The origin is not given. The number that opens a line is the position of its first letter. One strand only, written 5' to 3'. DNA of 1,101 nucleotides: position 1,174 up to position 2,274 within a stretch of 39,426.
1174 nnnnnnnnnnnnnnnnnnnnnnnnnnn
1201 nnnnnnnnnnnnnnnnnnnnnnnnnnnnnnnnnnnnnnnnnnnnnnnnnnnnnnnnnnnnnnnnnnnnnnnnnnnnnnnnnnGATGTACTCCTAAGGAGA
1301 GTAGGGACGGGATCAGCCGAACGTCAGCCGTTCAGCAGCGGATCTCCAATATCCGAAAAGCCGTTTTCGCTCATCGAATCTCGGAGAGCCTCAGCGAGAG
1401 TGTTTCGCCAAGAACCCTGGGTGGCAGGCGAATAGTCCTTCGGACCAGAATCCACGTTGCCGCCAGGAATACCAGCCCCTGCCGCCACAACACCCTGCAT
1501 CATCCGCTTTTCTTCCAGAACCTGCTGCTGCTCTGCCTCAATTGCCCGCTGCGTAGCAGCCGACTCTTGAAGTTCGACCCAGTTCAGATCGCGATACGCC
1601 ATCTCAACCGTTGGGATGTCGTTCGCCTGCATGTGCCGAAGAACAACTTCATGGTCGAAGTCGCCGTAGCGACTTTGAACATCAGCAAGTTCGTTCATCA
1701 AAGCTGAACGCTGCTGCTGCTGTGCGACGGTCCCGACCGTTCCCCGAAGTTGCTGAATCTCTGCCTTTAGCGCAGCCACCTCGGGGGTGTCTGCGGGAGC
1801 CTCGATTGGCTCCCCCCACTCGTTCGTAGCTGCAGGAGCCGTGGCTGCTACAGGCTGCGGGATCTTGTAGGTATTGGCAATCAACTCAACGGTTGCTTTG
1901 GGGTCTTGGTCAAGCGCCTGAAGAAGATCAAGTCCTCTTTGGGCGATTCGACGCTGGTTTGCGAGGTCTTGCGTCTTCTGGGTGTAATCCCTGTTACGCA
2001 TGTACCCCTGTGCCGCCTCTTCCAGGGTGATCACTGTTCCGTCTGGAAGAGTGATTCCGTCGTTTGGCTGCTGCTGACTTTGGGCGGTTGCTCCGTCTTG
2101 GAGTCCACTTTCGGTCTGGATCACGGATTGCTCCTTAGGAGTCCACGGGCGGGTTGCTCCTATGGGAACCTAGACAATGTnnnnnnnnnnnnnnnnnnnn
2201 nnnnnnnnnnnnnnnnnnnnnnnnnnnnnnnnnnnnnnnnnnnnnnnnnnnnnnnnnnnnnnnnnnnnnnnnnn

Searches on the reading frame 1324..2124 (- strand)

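Call 31: search_protein_families(library=pfam, proteins=[window:1324-2124:-], max_evalue=0.01)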
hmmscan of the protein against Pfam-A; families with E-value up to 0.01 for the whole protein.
window:1324-2124:- (266 aa): 0 families

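Call 32: search_protein_families(library=phrogs, proteins=[window:1324-2124:-], max_evalue=0.00001)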
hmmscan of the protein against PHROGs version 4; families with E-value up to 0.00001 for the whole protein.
window:1324-2124:- (266 aa): 1 family
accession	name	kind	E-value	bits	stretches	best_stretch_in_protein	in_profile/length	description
phrog_3927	-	head and packaging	8.3e-10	39.7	1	13-138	85-213/342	head scaffolding protein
